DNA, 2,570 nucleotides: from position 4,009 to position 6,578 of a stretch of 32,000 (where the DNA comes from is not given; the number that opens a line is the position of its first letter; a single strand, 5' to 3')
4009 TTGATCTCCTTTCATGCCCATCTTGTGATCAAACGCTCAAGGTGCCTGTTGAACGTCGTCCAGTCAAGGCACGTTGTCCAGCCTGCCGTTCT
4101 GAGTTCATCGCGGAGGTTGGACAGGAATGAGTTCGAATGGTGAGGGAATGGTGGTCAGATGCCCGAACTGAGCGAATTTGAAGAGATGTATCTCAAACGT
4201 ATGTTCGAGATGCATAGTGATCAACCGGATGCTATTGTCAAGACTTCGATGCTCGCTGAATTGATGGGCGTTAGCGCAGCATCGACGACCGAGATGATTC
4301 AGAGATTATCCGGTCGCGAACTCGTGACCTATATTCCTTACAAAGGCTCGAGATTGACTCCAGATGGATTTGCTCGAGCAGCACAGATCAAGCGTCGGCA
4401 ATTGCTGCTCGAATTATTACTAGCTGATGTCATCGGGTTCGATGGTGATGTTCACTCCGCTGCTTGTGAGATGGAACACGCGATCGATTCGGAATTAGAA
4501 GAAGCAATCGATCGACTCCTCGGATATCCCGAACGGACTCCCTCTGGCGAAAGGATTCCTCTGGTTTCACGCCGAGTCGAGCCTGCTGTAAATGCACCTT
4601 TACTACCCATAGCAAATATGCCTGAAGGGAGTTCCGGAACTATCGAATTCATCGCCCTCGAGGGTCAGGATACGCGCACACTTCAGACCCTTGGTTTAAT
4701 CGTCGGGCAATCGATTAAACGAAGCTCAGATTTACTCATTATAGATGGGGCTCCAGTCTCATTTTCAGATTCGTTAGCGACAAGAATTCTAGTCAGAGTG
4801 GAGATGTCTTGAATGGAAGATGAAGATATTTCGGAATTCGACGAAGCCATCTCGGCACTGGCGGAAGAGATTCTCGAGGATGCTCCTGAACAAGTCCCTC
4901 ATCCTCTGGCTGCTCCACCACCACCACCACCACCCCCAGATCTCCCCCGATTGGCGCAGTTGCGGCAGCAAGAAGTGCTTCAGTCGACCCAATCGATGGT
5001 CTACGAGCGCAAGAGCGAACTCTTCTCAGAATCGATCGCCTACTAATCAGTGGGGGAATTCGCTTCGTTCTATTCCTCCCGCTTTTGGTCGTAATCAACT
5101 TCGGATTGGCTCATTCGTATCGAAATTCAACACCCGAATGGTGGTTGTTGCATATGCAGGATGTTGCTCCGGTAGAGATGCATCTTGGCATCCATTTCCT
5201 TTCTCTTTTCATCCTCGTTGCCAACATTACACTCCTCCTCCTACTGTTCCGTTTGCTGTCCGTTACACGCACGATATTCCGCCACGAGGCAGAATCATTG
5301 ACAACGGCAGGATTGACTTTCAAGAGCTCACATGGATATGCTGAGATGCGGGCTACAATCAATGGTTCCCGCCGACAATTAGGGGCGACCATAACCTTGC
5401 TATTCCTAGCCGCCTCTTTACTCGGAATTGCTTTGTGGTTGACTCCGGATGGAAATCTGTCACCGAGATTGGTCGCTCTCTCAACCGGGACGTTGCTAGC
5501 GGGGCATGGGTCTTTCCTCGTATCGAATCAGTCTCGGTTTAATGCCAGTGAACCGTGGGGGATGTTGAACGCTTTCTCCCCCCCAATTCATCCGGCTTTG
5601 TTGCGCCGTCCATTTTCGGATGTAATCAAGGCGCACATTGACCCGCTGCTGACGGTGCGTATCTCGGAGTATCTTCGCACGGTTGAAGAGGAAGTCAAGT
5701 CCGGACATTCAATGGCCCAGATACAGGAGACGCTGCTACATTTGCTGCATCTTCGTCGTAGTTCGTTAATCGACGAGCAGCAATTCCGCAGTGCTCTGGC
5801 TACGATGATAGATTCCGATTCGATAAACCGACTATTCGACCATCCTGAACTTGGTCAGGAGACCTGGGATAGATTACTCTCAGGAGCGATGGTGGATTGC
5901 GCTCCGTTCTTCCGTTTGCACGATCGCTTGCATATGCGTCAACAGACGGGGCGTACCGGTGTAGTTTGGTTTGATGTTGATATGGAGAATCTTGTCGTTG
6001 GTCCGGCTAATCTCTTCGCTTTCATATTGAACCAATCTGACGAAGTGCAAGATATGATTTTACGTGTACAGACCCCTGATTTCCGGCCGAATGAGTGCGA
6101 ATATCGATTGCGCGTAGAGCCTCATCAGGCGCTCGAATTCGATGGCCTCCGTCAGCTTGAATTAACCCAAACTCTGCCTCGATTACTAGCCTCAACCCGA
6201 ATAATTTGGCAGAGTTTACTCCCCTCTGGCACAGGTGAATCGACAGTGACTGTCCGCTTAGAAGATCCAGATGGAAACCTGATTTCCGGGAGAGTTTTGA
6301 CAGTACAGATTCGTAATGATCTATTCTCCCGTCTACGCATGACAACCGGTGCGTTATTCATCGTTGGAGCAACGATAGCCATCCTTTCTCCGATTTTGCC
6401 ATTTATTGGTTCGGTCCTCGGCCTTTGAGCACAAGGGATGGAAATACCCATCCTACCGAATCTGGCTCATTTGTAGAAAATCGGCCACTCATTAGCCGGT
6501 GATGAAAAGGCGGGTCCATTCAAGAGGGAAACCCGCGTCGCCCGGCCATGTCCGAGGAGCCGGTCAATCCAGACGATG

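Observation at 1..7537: Three to four paralogous coiled-coil (COG1340-like) genes bracket a surface/membrane module: a candidate uncharacterised envelope-scaffold system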

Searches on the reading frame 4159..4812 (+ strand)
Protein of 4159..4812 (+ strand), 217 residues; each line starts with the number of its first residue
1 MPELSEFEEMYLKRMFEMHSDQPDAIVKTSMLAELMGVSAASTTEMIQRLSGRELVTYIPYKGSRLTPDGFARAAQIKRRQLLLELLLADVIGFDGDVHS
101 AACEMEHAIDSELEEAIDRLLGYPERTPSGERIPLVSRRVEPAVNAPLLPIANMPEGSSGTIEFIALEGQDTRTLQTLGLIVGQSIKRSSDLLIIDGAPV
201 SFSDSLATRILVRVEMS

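Call 3: search_protein_families(library=pfam, proteins=[window:4159-4812:+], max_evalue=0.1)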
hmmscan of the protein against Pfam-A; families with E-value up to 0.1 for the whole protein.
window:4159-4812:+ (217 aa): 7 families
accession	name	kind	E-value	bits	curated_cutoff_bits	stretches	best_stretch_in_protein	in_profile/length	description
PF02742.21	Fe_dep_repr_C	-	1.9e-18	66.7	27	1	67-134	1-69/70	Iron dependent repressor, metal binding and dimerisation domain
PF01325.25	Fe_dep_repress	-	3.3e-13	50.1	26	1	4-63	2-59/60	Iron dependent repressor, N-terminal DNA binding domain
PF01047.28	MarR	-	0.0017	18.6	24.6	1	29-57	20-48/59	MarR family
PF04023.20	FeoA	-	0.0064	17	23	1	150-213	2-73/74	FeoA domain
PF12802.13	MarR_2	-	0.027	15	27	1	23-58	18-52/61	MarR family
PF09202.17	Rio2_N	-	0.036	14.8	27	1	25-71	23-71/82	Rio2, N-terminal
PF05696.16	DUF826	-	0.095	13.3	25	0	104-125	33-54/75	Protein of unknown function (DUF826)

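Call 4: search_protein_families(library=ncbifam, proteins=[window:4159-4812:+], max_evalue=0.1)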
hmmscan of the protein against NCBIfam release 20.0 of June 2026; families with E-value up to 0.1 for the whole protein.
window:4159-4812:+ (217 aa): 4 families
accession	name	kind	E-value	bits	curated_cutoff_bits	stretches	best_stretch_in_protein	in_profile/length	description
NF047407.1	TransRegMntRTherm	equivalog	1.1e-27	97.2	350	1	2-187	4-193/227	manganese-dependent transcriptional regulator MntR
NF053665.1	TransRegDtxRActin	equivalog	9.2e-14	51.4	290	1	7-138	7-137/233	iron-dependent transcriptional repressor DtxR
NF008273.0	PRK11050.1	equivalog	1.3e-09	37.9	153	1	30-119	58-147/156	manganese-binding transcriptional regulator MntR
NF003025.0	PRK03902.1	equivalog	2.4e-09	37.4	138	1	9-127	7-123/142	transcriptional regulator MntR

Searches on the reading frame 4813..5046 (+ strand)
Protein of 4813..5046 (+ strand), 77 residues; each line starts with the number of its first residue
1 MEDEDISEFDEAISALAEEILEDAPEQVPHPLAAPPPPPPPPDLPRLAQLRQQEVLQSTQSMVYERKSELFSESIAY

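Call 3: search_protein_families(library=pfam, proteins=[window:4813-5046:+], max_evalue=0.1)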
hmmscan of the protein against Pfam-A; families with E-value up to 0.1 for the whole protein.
window:4813-5046:+ (77 aa): 2 families
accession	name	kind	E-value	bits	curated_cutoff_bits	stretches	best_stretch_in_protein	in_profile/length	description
PF16101.10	PRIMA1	-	0.035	14.3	38.6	1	28-47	61-78/158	Proline-rich membrane anchor 1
PF22812.1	CR_prot_dom_plant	-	0.073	14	34.1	1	35-43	7-15/71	Plant cysteine-rich protein domain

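Call 4: search_protein_families(library=ncbifam, proteins=[window:4813-5046:+], max_evalue=0.1)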
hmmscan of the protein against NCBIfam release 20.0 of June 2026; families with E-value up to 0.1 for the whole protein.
window:4813-5046:+ (77 aa): 0 families

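Call 29: find_encoding_contigs(protein=window:4813-5046:+, flank=3000, max_places=4)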
Protein window:4813-5046:+ (77 aa): no gene with exactly this product is on record in the collection.

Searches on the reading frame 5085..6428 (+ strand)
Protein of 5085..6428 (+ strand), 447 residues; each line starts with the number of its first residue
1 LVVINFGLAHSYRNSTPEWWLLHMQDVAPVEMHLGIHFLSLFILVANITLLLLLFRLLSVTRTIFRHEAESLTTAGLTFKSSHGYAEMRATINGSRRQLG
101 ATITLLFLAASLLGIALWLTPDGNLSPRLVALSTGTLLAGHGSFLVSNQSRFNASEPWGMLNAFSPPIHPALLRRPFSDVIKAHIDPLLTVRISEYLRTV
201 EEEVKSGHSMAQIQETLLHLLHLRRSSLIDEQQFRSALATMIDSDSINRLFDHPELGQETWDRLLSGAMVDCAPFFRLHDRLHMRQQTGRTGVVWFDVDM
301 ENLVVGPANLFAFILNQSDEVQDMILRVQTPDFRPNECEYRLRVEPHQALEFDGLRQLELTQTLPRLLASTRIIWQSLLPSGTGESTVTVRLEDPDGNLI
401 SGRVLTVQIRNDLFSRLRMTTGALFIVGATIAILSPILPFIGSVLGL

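Call 3: search_protein_families(library=pfam, proteins=[window:5085-6428:+], max_evalue=0.1)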
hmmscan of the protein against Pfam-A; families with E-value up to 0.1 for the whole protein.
window:5085-6428:+ (447 aa): 1 family
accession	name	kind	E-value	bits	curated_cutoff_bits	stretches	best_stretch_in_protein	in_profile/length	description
PF09134.16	Invasin_D3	-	0.013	16.4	33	0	377-409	13-47/98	Invasin, domain 3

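Call 4: search_protein_families(library=ncbifam, proteins=[window:5085-6428:+], max_evalue=0.1)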
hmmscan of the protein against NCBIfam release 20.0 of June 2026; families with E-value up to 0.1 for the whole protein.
window:5085-6428:+ (447 aa): 0 families
